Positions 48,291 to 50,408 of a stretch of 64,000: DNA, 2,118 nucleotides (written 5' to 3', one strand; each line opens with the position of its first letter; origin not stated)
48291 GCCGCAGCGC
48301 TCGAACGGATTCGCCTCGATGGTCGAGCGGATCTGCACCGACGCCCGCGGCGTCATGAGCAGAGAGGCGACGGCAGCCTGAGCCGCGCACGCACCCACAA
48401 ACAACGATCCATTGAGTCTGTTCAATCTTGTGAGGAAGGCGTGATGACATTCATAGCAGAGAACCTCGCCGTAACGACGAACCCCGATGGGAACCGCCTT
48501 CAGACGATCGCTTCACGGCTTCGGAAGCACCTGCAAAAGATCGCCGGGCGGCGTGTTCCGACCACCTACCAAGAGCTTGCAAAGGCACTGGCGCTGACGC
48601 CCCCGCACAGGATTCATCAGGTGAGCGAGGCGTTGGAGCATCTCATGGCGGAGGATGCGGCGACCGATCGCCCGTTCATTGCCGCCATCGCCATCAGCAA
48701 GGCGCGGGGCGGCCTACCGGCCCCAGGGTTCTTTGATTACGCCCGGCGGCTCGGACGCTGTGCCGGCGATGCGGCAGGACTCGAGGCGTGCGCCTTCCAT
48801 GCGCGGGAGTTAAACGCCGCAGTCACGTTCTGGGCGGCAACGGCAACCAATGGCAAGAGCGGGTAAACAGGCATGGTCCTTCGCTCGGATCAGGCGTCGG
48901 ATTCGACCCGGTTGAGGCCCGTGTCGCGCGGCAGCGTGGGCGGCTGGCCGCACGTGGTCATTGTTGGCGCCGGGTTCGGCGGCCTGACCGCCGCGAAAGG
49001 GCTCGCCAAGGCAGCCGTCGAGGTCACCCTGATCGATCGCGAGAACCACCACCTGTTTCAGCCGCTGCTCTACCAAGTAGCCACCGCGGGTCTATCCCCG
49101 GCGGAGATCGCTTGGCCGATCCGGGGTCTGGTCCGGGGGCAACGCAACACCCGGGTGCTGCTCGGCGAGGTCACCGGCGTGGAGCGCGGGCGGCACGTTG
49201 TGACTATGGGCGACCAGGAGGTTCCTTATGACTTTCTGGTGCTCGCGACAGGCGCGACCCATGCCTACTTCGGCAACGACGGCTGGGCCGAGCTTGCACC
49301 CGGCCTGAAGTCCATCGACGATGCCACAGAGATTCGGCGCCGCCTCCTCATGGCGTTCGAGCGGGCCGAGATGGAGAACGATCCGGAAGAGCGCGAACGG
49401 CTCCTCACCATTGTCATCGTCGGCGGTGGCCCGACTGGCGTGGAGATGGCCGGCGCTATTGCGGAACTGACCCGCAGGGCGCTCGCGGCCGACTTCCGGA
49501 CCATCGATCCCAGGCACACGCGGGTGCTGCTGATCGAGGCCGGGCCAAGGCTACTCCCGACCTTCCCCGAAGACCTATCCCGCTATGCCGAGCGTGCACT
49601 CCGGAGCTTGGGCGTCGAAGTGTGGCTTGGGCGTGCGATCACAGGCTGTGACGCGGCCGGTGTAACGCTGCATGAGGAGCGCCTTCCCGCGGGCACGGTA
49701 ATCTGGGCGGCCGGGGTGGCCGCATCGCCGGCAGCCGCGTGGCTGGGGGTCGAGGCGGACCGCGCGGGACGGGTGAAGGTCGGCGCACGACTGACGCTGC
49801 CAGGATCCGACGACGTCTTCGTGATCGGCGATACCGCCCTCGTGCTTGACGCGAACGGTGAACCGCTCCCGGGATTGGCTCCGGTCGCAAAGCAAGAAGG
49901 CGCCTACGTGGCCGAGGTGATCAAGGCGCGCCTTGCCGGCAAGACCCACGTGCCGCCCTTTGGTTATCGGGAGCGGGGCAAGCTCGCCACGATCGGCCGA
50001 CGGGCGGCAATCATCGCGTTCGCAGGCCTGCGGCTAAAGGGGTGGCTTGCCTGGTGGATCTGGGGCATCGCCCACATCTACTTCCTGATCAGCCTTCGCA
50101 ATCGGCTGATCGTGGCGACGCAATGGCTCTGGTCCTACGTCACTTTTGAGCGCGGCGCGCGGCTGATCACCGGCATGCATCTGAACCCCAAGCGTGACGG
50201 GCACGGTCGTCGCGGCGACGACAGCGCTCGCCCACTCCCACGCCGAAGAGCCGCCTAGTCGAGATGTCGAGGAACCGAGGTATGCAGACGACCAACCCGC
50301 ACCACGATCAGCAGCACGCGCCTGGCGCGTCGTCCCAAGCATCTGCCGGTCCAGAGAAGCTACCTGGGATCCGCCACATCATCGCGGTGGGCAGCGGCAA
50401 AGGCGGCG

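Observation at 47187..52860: Accessory Fe-S delivery/repair module: SufE, unknown, NDH-2, Mrp-DUF971, Nfu, PCD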

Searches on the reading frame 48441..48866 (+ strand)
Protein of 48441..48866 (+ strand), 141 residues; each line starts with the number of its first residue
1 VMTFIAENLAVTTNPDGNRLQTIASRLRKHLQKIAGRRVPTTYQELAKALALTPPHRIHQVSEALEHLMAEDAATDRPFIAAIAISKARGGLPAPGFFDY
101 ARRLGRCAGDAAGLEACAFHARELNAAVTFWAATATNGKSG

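Call 3: search_protein_families(library=pfam, proteins=[window:48441-48866:+], max_evalue=0.01)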
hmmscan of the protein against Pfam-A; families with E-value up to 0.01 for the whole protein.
window:48441-48866:+ (141 aa): 1 family
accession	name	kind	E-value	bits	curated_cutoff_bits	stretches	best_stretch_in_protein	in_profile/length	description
PF19916.4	VMAP-M0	-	0.0046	17.9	25.9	1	25-77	7-59/104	vWA-MoxR associated protein middle region 0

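Call 4: search_protein_families(library=ncbifam, proteins=[window:48441-48866:+], max_evalue=0.01)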
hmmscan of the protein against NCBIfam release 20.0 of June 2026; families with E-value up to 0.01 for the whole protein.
window:48441-48866:+ (141 aa): 0 families

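Call 30: find_homologous_proteins(query=window:48441-48866:+, max_evalue=0.001)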
Query window:48441-48866:+ (141 aa): 837 proteins with E <= 0.001 among 1020 candidates; the best 120 are listed.
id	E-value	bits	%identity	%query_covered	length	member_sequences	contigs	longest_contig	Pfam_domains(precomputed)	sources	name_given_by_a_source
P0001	3.8e-78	278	94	99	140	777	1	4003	-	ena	-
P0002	4.8e-78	278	93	100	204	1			-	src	-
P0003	2.8e-75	269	91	99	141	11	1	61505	-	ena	-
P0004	5.6e-75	268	93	99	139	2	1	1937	-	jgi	jgi:hypothetical protein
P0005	4.4e-73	262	91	99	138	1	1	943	-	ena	-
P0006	1.7e-71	256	88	99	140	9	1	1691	-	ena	-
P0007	2.9e-71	256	87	100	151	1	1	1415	-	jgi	jgi:hypothetical protein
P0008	3.3e-70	252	88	99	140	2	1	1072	-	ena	-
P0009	1.3e-69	250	87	99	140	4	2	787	-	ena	-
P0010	6.8e-69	248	84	100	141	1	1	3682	-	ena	-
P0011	7.3e-69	248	86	99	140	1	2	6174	-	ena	-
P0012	5.6e-68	245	86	99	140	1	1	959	-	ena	-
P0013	2.2e-67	243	84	99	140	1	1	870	-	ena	-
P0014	1.1e-66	241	84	99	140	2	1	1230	-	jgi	-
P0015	1.1e-66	241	84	99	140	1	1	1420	-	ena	-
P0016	1.3e-66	241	84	99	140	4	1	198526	-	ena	-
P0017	1.9e-66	240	82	99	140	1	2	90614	-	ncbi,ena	-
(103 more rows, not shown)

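Call 31: find_encoding_contigs(protein=P0017, flank=8000, max_places=3)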
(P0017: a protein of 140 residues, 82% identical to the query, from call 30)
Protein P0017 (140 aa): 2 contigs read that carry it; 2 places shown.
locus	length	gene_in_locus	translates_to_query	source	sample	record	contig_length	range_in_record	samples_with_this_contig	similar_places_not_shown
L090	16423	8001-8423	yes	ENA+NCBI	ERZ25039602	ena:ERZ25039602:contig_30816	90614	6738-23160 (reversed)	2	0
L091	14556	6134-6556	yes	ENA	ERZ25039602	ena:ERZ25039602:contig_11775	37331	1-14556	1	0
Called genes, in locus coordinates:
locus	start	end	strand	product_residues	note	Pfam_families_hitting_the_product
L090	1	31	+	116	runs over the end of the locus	-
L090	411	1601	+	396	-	PF13356:Arm-DNA-bind_3 (weak), PF22022:Phage_int_M, PF00589:Phage_integrase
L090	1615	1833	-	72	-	-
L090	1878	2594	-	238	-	PF00239:Resolvase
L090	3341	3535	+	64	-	-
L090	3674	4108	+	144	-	PF00571:CBS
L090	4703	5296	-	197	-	PF13328:HD_4, PF01966:HD (faint)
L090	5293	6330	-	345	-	PF00989:PAS (weak), PF08448:PAS_4, PF07536:HWE_HK (weak), PF07568:HisKA_2, PF13581:HATPase_c_2, PF02518:HATPase_c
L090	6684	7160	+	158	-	PF00011:HSP20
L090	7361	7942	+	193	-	PF02657:SufE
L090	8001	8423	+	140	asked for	-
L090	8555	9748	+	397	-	PF07992:Pyr_redox_2, PF00070:Pyr_redox, PF22366:NDH2_C (weak)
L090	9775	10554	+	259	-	PF13085:Fer2_3, PF13183:Fer4_8, PF13237:Fer4_10 (weak), PF13534:Fer4_17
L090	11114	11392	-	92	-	PF13518:HTH_28 (weak), PF13551:HTH_29 (faint), PF13565:HTH_32 (weak)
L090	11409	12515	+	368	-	PF01070:FMN_dh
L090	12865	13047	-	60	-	PF09361:Phasin_2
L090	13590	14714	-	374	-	PF08442:ATP-grasp_2, PF24948:Citrate_synth_N, PF00549:Ligase_CoA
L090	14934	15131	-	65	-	-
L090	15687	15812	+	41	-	-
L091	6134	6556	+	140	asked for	-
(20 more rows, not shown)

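Call 32: find_encoding_contigs(protein=P0016, flank=8000, max_places=3)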
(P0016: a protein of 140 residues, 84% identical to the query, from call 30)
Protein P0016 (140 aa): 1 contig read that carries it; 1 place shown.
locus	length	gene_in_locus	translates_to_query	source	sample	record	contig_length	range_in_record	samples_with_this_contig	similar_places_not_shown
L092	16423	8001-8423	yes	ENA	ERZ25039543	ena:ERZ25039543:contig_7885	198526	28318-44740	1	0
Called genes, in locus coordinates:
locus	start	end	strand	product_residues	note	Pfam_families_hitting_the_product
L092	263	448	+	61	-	-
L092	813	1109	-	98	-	-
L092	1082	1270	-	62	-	-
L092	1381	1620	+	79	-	-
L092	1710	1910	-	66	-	-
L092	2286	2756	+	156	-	-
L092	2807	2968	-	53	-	-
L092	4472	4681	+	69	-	-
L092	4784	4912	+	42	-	PF00313:CSD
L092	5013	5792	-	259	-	PF13085:Fer2_3, PF13237:Fer4_10, PF13183:Fer4_8, PF13534:Fer4_17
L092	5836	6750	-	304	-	PF00140:Sigma70_r1_2 (weak), PF04542:Sigma70_r2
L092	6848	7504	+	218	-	PF01047:MarR (weak), PF12802:MarR_2, PF13463:HTH_27 (faint), PF22381:Staph_reg_Sar_Rot (weak)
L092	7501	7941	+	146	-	PF02657:SufE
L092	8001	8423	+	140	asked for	-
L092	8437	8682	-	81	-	-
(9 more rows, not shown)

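Call 39: search_protein_families(library=ncbifam, proteins=[L090:9775-10554:+], max_evalue=0.00001)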
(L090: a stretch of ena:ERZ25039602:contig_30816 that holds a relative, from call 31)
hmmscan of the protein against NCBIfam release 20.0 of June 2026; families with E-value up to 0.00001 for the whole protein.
L090:9775-10554:+ (259 aa): 13 families
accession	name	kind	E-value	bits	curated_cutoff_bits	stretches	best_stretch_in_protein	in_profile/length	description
NF004616.0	PRK05950.1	subfamily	7.2e-112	372.3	228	1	25-258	3-237/238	succinate dehydrogenase iron-sulfur subunit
NF009225.0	PRK12575.1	subfamily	2e-94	315.4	443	1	27-258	4-234/235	succinate dehydrogenase/fumarate reductase iron-sulfur subunit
TIGR00384.1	dhsB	subfamily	3.8e-79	265.2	88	1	32-251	1-222/222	succinate dehydrogenase and fumarate reductase iron-sulfur protein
NF009227.0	PRK12577.1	equivalog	3.9e-52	177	349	1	29-257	4-241/330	succinate dehydrogenase/fumarate reductase iron-sulfur subunit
NF009226.0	PRK12576.1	equivalog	2.9e-50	171.4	344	1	29-252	11-235/317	succinate dehydrogenase/fumarate reductase iron-sulfur subunit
NF009051.0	PRK12385.1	equivalog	1.9e-44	151.9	333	1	26-251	5-229/244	succinate dehydrogenase/fumarate reductase iron-sulfur subunit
NF004898.0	PRK06259.1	equivalog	2.2e-39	135.4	385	1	33-257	9-219/488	fumarate reductase (CoM/CoB) subunit TfrB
NF010071.0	PRK13552.1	equivalog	1.1e-37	129.6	264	1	25-256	2-237/241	fumarate reductase iron-sulfur subunit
NF006391.0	PRK08640.1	equivalog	9.8e-29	100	244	1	72-252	56-237/254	succinate dehydrogenase iron-sulfur subunit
NF042952.1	MFR_FeS_SdhB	equivalog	2.3e-26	92.6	600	1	39-256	9-233/320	8-methylmenaquinol:fumarate reductase iron-sulfur subunit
NF009052.0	PRK12386.1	equivalog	2e-25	89.3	256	1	26-255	3-232/255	succinate dehydrogenase/fumarate reductase iron-sulfur subunit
NF005746.0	PRK07570.1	subfamily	6e-13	48.6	243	1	65-255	43-241/250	succinate dehydrogenase/fumarate reductase iron-sulfur subunit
NF008434.0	PRK11274.1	equivalog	4.8e-07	29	333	1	167-258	22-105/409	glycolate oxidase subunit GlcF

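Call 63: predict_structure(alignment_id=A1)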
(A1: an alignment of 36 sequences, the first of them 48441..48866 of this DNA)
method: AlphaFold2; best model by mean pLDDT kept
length: 141 residues; sequences in the alignment: 36
mean_pLDDT: 74.8   pTM: 0.72
mean pLDDT of the five models: 74.8, 63.1, 59.7, 58.0, 52.7
residues with pLDDT >= 90: 15; 70-90: 87; 50-70: 17; < 50: 22
segments of 3 or more residues with pLDDT < 50: 1-14, 86-89, 138-141
pLDDT, mean of each block of 10 residues (from residue 1): 35 60 90 76 84 86 89 90 60 73 84 75 84 65 31
secondary structure, 60 per line:
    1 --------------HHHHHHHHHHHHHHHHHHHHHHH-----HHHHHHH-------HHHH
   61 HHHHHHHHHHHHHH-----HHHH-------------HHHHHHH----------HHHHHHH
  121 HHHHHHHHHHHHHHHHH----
elements in order: H15-37 H43-49 H57-74 H80-83 H97-103 H114-137

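Call 65: fold_search(model_id=the predicted structure, library=pdb)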
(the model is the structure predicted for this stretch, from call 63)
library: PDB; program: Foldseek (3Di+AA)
matches with E <= 10: 42; with E <= 0.001: 0
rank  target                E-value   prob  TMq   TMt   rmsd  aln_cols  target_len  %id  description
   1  6i71_A                3.7e+00  0.20  0.28  0.14   5.3        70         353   17  Structure of Fragaria ananassa O-methyltransferase in complex with S-adenosylhomocysteine (released 2019-11-27)
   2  9mkq                  4.2e+00  0.08  0.27  0.19  11.5       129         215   16  MVV CA Pentamer assembled via liposome templating (released 2025-10-08)
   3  5woz_MODEL_1_A        4.4e+00  0.06  0.24  0.25   9.9       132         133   14  NMR solution structure of Rtt103 (RTT) protein using two 4D-spectra (released 2018-02-07)
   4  7v6l_A                5.4e+00  0.16  0.28  0.13   4.3        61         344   16  LcCOMT in complex with SAH (released 2021-12-29)
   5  4jgh_D                5.7e+00  0.06  0.24  0.12  14.1       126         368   13  Structure of the SOCS2-Elongin BC complex bound to an N-terminal fragment of Cullin5 (released 2013-08-07)
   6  5xoh                  6.3e+00  0.13  0.28  0.14   5.4        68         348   16  Crystal structure of bergaptol o-methyltransferase complex (released 2018-05-23)
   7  2xgv                  6.3e+00  0.05  0.24  0.26  11.0       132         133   13  Structure of the N-terminal domain of capsid protein from Rabbit Endogenous Lentivirus (RELIK) (released 2010-09-22)
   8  8e12_C                6.3e+00  0.05  0.25  0.23  12.5       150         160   15  Homotrimeric variant of tcTRP9, BGL14 (released 2023-04-12)
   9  1j5y                  6.6e+00  0.21  0.28  0.24   2.5        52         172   17  Crystal structure of transcriptional regulator (TM1602) from Thermotoga maritima at 2.3 A resolution (released 2002-07-31)
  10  8fy4_C                6.6e+00  0.04  0.23  0.18  12.2       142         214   18  Structure of NOT1:NOT10:NOT11 module of the chicken CCR4-NOT complex (released 2023-08-30)
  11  3dcf_B                6.6e+00  0.02  0.18  0.15  13.5       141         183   17  Crystal structure of transcriptional regulator of the TetR/AcrR family (YP_290855.1) from THERMOBIFIDA FUSCA YX-ER1 at (released 2008-07-15)
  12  3dcf_A                6.6e+00  0.02  0.18  0.15  13.5       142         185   17  Crystal structure of transcriptional regulator of the TetR/AcrR family (YP_290855.1) from THERMOBIFIDA FUSCA YX-ER1 at (released 2008-07-15)
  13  7uqa_D                7.0e+00  0.03  0.22  0.23  14.1       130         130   18  Crystal structure of the small Ultra-Red Fluorescent Protein (smURFP) (released 2023-07-19)
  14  7udc_B                7.0e+00  0.02  0.18  0.14  16.6       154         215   10  cryo-EM structures of a synaptobrevin-Munc18-1-syntaxin-1 complex class1 (released 2022-04-06)
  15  3s6j_F                7.3e+00  0.06  0.26  0.19  11.4       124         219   10  The crystal structure of a hydrolase from Pseudomonas syringae (released 2011-07-13)
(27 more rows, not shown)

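Call 88: find_related_loci(query=A1, collection=genome_contigs, flank=7000)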
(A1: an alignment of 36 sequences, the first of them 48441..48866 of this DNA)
Query A1 (141 aa) in genome_contigs; peptide patterns used: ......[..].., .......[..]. (x = any residue, [..] = any of these).
142 stretches matched a pattern; 104 encode a relative of the query (tblastn E <= 1e-3); the best 80 are kept; 80 distinct loci.
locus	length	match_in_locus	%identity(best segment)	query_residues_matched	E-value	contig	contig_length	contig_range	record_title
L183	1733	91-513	91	1-141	1e-78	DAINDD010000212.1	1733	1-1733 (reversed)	MAG TPA_asm: Chloroflexota bacterium isolate CTOTU41506 NODE_101961_length_1733_cov_9.971990, whole genome shotgun seque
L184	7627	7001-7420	78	1-140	3e-69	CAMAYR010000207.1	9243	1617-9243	MAG: Devosia equisanguinis isolate MH-08apr19-168 genome assembly, contig: MH-08apr19-C17042, whole genome shotgun seque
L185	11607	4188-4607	76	1-140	2e-68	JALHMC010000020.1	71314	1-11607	MAG: Hyphomicrobiaceae bacterium isolate Bin_29_3 c_000000002137, whole genome shotgun sequence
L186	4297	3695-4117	78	1-141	3e-67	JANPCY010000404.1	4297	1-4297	MAG: Steroidobacteraceae bacterium isolate VAR_78_metabat_449_sub VAR_78_k141_1608523, whole genome shotgun sequence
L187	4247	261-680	78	2-141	3e-67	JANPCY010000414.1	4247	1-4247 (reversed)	MAG: Steroidobacteraceae bacterium isolate VAR_78_metabat_449_sub VAR_78_k141_1945597, whole genome shotgun sequence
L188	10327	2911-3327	77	1-139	1e-66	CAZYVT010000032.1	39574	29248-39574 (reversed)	MAG TPA_asm: uncultured Enterobacteriaceae bacterium isolate SRP119689_co1_1 genome assembly, contig: NODE_1193_length_3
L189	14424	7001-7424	93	1-141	6e-66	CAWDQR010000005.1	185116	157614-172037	MAG: uncultured Alphaproteobacteria bacterium isolate MFD03399.bin.1.125 genome assembly, contig: contig_28432, whole ge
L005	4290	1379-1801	84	1-141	2e-65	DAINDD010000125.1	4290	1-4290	MAG TPA_asm: Chloroflexota bacterium isolate CTOTU41506 NODE_26627_length_4290_cov_7.398111, whole genome shotgun sequen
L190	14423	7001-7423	82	1-141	3e-65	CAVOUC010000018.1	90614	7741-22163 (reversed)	MAG: uncultured Alphaproteobacteria bacterium isolate MFD10007.bin.1.19 genome assembly, contig: contig_30816, whole gen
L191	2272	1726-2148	74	1-141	4e-65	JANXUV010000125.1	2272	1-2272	MAG: Betaproteobacteria bacterium isolate 340R_metabat_179 340R_k141_727538, whole genome shotgun sequence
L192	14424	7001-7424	91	1-141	1e-63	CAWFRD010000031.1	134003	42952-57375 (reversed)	MAG: uncultured Alphaproteobacteria bacterium isolate MFD00962.bin.2.93 genome assembly, contig: contig_38925, whole gen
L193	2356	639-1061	81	1-141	2e-64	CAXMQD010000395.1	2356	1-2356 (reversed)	MAG: uncultured Acidimicrobiia bacterium isolate 07C-BC-St04_bin.26.orig genome assembly, contig: k141_837333, whole gen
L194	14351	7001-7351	79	22-138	2e-56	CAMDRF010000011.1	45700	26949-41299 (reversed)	MAG: Nitrosovibrio sp. Nv4 isolate TH-11nov19-59 genome assembly, contig: TH-11nov19-C1732, whole genome shotgun sequenc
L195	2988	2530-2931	72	8-141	2e-52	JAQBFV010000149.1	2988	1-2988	MAG: Betaproteobacteria bacterium isolate MAG_442_bin-18 442_bin-18_ctg-149, whole genome shotgun sequence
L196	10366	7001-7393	65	1-131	7e-51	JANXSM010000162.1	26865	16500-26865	MAG: Rhodospirillales bacterium isolate 337R_metabat_185_sub 337R_k141_414995, whole genome shotgun sequence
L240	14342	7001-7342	61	25-138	9e-39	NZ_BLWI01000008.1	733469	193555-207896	Sulfitobacter sp. HGT1 HGT1_08, whole genome shotgun sequence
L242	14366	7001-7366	52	5-131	9e-38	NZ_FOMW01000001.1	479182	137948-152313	Sulfitobacter brevis strain DSM 11443, whole genome shotgun sequence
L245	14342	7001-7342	51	14-131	1e-35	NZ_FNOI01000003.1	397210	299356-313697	Litoreibacter albidus strain DSM 26922, whole genome shotgun sequence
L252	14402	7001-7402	53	9-141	9e-34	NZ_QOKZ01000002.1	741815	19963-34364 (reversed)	Paracoccus alkanivorans strain 4-2 Scaffold2, whole genome shotgun sequence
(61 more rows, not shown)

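Call 91: search_protein_families(library=pfam, proteins=[L242:5254-6531:+, L242:7506-7970:-, L242:8379-9638:+, L252:5415-6599:+, L252:7621-8265:-, L245:6421-6990:+, L245:4340-6424:+, L245:7687-9951:-, L240:7392-9299:-, L240:5912-6754:-], max_evalue=0.0001)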
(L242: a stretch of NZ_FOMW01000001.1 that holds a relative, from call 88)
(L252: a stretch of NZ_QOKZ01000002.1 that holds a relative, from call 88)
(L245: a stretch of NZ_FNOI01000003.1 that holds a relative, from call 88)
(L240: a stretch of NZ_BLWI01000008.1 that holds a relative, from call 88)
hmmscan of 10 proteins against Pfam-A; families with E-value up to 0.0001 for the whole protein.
L242:5254-6531:+ (425 aa): 4 families
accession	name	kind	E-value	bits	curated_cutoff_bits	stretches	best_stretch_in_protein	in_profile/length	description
PF02518.31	HATPase_c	-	6.9e-20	72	26.4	1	317-421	2-108/111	Histidine kinase-, DNA gyrase B-, and HSP90-like ATPase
PF01590.32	GAF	-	2.9e-12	47.7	22.4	1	53-184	8-133/133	GAF domain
PF13185.12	GAF_2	-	6.1e-10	39.9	28.6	1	51-185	8-136/136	GAF domain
PF00512.31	HisKA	-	1.8e-09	37.9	26.9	1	207-267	2-62/66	His Kinase A (phospho-acceptor) domain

L242:7506-7970:- (154 aa): 2 families
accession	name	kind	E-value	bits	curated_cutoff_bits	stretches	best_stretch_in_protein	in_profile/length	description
PF12802.13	MarR_2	-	2.7e-07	31.1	27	1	25-82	2-59/61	MarR family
PF01047.28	MarR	-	3.6e-05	24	24.6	1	46-79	20-53/59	MarR family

L242:8379-9638:+ (419 aa): 2 families
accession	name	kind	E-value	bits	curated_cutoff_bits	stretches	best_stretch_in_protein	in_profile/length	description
PF16576.10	HlyD_D23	-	6.8e-16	58.6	30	1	80-320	20-214/214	Barrel-sandwich domain of CusB or HlyD membrane-fusion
PF13437.12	HlyD_3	-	5.7e-14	53.2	22.2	1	219-317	2-106/106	HlyD family secretion protein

L252:5415-6599:+ (394 aa): 3 families
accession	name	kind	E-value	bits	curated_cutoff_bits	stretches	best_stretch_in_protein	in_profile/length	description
PF06441.18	EHN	-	2.3e-35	121.5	22.8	1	9-120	2-107/107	Epoxide hydrolase N terminus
PF00561.26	Abhydrolase_1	-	1.1e-16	61.6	25.8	1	106-213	2-104/245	alpha/beta hydrolase fold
PF12697.13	Abhydrolase_6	-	1.1e-07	33.1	26.3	1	107-378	1-215/217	Alpha/beta hydrolase family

L252:7621-8265:- (214 aa): 1 family
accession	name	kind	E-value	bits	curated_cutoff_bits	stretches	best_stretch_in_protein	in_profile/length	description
PF01545.26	Cation_efflux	-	5.1e-15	56.2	26.6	1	23-199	1-195/198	Cation efflux family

L245:6421-6990:+ (189 aa): 1 family
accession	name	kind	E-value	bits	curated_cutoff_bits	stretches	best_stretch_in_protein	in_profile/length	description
PF03886.18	ABC_trans_aux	-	5.2e-19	68.8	26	1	37-184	14-161/161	ABC-type transport auxiliary lipoprotein component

L245:4340-6424:+ (694 aa): 1 family
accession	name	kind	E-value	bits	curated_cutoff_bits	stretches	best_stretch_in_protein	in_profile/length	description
PF02470.25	MlaD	-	7e-25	87.5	25.1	3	47-126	2-70/81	MlaD protein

L245:7687-9951:- (754 aa): 4 families
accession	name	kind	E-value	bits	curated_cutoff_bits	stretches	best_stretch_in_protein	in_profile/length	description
PF02518.31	HATPase_c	-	7.6e-29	100.8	26.4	1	631-739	2-109/111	Histidine kinase-, DNA gyrase B-, and HSP90-like ATPase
PF12860.13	PAS_7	-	1.1e-18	67.8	27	1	369-483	1-113/115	PAS fold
PF03924.19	CHASE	-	1.3e-14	54.8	25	1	139-291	34-189/189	CHASE domain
PF00512.31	HisKA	-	1.5e-11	44.6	26.9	1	493-533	1-41/66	His Kinase A (phospho-acceptor) domain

L240:7392-9299:- (635 aa): 2 families
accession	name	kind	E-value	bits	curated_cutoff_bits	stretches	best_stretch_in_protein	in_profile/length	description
PF17938.6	TetR_C_29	-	3.6e-39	134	26.2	1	501-619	1-119/119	Tetracyclin repressor-like, C-terminal domain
PF00440.29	TetR_N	-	1.1e-10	41.5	24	1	433-478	1-46/47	Bacterial regulatory proteins, tetR family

L240:5912-6754:- (280 aa): 1 family
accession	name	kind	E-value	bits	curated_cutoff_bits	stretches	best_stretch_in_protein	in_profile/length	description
PF02548.21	Pantoate_transf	-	3.7e-105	351.4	28.7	1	23-268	11-258/259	Ketopantoate hydroxymethyltransferase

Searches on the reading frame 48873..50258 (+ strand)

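Call 3: search_protein_families(library=pfam, proteins=[window:48873-50258:+], max_evalue=0.01)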
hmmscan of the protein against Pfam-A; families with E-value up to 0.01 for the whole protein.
window:48873-50258:+ (461 aa): 13 families
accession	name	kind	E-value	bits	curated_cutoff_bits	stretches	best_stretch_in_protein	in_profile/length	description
PF07992.20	Pyr_redox_2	-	1.9e-49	169.1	26.1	1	27-343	2-291/291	Pyridine nucleotide-disulphide oxidoreductase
PF00070.33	Pyr_redox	-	8e-18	65.2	22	2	180-260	2-67/82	Pyridine nucleotide-disulphide oxidoreductase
PF13450.12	NAD_binding_8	-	1.9e-07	31.7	21.9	1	30-59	1-30/68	NAD(P)-binding Rossmann-like domain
PF22366.1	NDH2_C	-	3.2e-07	30.9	27.7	1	368-421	2-56/62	NDH2 C-terminal domain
PF01266.30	DAO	-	2.5e-06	27.7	27.9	1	27-57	1-31/353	FAD dependent oxidoreductase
PF13454.12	NAD_binding_9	-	6.5e-06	26.6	21.8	0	29-59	1-35/155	FAD-NAD(P)-binding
PF01494.25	FAD_binding_3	-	2.7e-05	24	22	1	28-60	4-36/349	FAD binding domain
PF01946.23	Thi4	-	0.00015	21.5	26.2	1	28-56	20-49/235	Thi4 family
PF03486.20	HI0933_like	-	0.00053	19.9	50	0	27-59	2-34/244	HI0933-like protein Rossmann domain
PF13738.12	Pyr_redox_3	-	0.00081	19.2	30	0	29-59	1-32/305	Pyridine nucleotide-disulphide oxidoreductase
PF05834.18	Lycopene_cycl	-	0.00097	18.7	23.4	0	28-62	2-38/380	Lycopene cyclase protein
PF00890.30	FAD_binding_2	-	0.001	18.8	20.4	1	27-59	1-33/414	FAD binding domain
PF01134.28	GIDA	-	0.0018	17.8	22.1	0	28-59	2-33/391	Glucose inhibited division protein A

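Call 4: search_protein_families(library=ncbifam, proteins=[window:48873-50258:+], max_evalue=0.01)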
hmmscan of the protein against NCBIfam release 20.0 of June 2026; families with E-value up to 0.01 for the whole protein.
window:48873-50258:+ (461 aa): 69 families (the best 25 are shown)
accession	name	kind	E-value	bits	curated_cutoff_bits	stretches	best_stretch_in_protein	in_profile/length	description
TIGR03169.1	Nterm_to_SelD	hypoth_equivalog_domain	3.7e-26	92.3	310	1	28-395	2-352/365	pyridine nucleotide-disulfide oxidoreductase family protein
TIGR01350.1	lipoamide_DH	equivalog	3.9e-13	48.9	408.8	1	178-365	171-347/461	dihydrolipoyl dehydrogenase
NF049943.1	SQR_III_seleno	exception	3e-11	42.8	525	1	27-137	2-115/406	type III sulfide quinone reductase, selenoprotein subtype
NF003437.0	PRK04965.1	equivalog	6e-11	42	392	1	27-339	4-289/378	NADH:flavorubredoxin reductase NorW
NF042949.2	3PPDioc_HcaD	equivalog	2.6e-10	39.6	450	1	101-330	80-284/386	3-phenylpropionate/cinnamic acid dioxygenase ferredoxin--NAD(+) reductase subunit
TIGR03385.1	CoA_CoA_reduc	equivalog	1.5e-09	37.2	578.8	1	116-351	101-314/439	CoA-disulfide reductase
TIGR04369.1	fusion_not_SelD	hypoth_equivalog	2e-09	36.2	700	1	46-199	22-164/701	oxidoreductase/SelD-related fusion protein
NF007123.0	PRK09564.1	equivalog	8.2e-08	31.3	458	1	116-347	101-311/444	CoA-disulfide reductase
NF046103.1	NOXase_Strep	equivalog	2.2e-07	30.2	600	1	116-327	99-286/442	H2O-forming NADH oxidase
NF009410.0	PRK12771.1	subfamily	1.2e-06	27.4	516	0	27-58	140-171/566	NAD(P)-binding protein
NF003585.0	PRK05249.1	equivalog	1.5e-06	27.1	465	1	208-365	195-349/464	Si-specific NAD(P)(+) transhydrogenase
NF004829.0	PRK06183.1-3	subfamily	3.4e-06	26.1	390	1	27-64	10-47/520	bifunctional 3-(3-hydroxy-phenyl)propionate/3-hydroxycinnamic acid hydroxylase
NF045765.1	PhenlGlyoxDHPadH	equivalog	7.8e-06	25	475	0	23-60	141-178/416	NADH-dependent phenylglyoxylate dehydrogenase subunit epsilon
TIGR01317.1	GOGAT_sm_gam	subfamily_domain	8.6e-06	24.9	447.7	1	27-196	145-302/485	glutamate synthase small subunit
NF006593.0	PRK09126.1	equivalog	8.8e-06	24.8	420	1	28-61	7-40/393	5-demethoxyubiquinol-8 5-hydroxylase UbiM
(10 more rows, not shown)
